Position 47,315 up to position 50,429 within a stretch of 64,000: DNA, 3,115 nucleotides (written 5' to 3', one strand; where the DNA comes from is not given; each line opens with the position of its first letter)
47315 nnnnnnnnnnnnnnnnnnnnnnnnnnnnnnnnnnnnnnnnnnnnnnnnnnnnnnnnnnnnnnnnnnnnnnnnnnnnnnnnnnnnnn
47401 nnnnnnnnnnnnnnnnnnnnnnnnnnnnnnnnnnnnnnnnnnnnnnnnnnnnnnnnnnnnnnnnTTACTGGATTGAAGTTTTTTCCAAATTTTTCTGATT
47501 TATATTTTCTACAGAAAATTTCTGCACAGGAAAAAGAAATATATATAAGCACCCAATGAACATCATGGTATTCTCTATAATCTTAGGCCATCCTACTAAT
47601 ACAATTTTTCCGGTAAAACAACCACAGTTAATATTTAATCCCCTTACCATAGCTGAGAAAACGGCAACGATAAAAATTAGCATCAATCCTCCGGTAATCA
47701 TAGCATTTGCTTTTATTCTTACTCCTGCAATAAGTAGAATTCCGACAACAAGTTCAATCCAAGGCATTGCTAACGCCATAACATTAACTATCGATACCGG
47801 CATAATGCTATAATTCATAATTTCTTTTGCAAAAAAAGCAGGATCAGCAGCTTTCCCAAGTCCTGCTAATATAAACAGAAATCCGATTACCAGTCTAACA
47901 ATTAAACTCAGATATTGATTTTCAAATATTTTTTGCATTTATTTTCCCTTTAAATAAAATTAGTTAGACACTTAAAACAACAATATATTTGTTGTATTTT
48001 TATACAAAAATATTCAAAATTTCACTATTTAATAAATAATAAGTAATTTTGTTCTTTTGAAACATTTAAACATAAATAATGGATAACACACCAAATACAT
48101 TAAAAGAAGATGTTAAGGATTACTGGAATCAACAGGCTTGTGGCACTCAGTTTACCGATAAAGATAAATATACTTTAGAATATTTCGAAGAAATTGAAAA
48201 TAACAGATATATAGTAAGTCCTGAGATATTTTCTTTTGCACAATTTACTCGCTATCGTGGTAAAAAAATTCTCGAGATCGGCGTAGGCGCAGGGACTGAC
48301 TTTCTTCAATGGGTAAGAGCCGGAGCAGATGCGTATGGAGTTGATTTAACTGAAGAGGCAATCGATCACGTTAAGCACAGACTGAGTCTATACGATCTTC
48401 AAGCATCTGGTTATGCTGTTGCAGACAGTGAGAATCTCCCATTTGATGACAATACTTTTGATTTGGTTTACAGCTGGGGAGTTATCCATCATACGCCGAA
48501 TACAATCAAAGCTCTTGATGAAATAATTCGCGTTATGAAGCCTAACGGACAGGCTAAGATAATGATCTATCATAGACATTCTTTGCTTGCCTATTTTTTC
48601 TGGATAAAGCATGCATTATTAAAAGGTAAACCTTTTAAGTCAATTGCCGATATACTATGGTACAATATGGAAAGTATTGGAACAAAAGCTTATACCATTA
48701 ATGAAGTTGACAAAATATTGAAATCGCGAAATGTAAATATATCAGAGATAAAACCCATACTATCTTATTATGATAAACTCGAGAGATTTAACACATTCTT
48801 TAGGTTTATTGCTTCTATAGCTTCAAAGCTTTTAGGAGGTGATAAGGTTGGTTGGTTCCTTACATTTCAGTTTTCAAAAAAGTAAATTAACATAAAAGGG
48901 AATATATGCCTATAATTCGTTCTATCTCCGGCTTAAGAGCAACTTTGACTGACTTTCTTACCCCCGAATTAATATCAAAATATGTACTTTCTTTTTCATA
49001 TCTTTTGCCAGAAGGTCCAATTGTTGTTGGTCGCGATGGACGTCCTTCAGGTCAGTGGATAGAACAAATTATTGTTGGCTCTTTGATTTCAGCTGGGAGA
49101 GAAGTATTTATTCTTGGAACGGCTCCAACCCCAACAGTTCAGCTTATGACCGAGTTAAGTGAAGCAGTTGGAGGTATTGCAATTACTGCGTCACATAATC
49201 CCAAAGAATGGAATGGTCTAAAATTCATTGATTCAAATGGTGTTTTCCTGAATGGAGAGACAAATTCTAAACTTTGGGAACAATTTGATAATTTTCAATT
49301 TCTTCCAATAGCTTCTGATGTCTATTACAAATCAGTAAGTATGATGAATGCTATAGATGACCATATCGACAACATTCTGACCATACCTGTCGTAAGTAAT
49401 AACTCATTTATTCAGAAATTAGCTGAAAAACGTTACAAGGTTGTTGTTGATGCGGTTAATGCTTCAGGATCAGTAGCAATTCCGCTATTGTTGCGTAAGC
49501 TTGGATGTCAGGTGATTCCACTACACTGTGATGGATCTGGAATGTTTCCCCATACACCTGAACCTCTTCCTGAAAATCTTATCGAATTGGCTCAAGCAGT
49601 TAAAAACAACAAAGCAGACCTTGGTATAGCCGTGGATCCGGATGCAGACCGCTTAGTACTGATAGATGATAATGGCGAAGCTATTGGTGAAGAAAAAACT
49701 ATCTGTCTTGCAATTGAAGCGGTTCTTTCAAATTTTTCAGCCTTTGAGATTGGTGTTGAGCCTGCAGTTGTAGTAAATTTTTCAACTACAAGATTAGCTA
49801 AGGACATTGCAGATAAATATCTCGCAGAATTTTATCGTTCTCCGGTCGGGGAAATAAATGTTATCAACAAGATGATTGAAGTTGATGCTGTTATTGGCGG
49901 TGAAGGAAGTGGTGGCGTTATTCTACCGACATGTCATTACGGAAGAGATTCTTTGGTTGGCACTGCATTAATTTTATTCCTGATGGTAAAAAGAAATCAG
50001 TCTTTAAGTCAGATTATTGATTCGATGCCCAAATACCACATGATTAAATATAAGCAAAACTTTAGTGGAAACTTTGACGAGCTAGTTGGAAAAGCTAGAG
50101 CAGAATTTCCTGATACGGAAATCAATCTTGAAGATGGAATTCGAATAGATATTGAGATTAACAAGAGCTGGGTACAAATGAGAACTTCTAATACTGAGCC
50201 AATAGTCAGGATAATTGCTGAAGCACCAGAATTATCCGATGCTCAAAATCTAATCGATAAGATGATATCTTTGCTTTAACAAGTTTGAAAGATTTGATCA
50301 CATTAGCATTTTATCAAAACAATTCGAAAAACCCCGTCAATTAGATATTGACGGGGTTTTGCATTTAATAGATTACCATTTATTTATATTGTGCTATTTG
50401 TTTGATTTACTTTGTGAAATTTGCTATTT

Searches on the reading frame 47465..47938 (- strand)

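Call 14: search_protein_families(library=pfam, proteins=[window:47465-47938:-], max_evalue=0.01)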
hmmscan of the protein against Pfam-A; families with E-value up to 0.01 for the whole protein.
window:47465-47938:- (157 aa): 2 families
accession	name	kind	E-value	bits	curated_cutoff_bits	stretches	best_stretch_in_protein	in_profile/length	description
PF07291.16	MauE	-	1e-26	94.1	27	1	8-135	2-127/128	Methylamine utilisation protein MauE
PF07681.17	DoxX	-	3.4e-08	34.4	23.6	1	11-93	2-83/85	DoxX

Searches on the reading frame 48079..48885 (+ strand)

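Call 14: search_protein_families(library=pfam, proteins=[window:48079-48885:+], max_evalue=0.01)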
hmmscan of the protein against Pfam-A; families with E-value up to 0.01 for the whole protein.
window:48079-48885:+ (268 aa): 10 families
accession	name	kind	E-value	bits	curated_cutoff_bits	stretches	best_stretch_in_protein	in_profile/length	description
PF08241.18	Methyltransf_11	-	1.2e-20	74.4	21.2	1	65-158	1-92/95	Methyltransferase domain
PF13649.12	Methyltransf_25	-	1.1e-18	68.2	27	1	64-157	1-97/97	Methyltransferase domain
PF13847.12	Methyltransf_31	-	3.4e-15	56.4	27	1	61-158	4-106/145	Methyltransferase domain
PF08242.18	Methyltransf_12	-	1.2e-13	52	30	1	65-158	1-97/98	Methyltransferase domain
PF13489.12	Methyltransf_23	-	1.2e-13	51.5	27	1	58-167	20-122/164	Methyltransferase domain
PF01209.24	Ubie_methyltran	-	1.4e-10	41.4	20.1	1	58-179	45-173/233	ubiE/COQ5 methyltransferase family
PF07021.18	MetW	-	0.00014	22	21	1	60-154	13-103/193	Methionine biosynthesis protein MetW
PF08003.17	Methyltransf_9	-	0.00029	20.4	23.8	1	59-158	114-214/315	Protein of unknown function (DUF1698)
PF02353.26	CMAS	-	0.00087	19.1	27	1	60-139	62-140/273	Mycolic acid cyclopropane synthetase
PF06962.18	rRNA_methylase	-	0.0023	18.3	22.7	0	136-167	63-94/137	Putative rRNA methylase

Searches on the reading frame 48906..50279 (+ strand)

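Call 14: search_protein_families(library=pfam, proteins=[window:48906-50279:+], max_evalue=0.01)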
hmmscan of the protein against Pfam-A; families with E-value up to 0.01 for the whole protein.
window:48906-50279:+ (457 aa): 4 families
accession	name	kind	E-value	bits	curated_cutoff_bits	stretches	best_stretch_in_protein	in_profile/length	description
PF02878.22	PGM_PMM_I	-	1.6e-29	102.8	22.5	1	8-129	7-133/138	Phosphoglucomutase/phosphomannomutase, alpha/beta/alpha domain I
PF02879.22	PGM_PMM_II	-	1.4e-24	87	29.3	1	167-257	11-103/103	Phosphoglucomutase/phosphomannomutase, alpha/beta/alpha domain II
PF02880.22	PGM_PMM_III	-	4.3e-18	65.9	20.7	1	266-377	6-115/115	Phosphoglucomutase/phosphomannomutase, alpha/beta/alpha domain III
PF00408.26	PGM_PMM_IV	-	1.4e-05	25.5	23.1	1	405-453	27-65/68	Phosphoglucomutase/phosphomannomutase, C-terminal domain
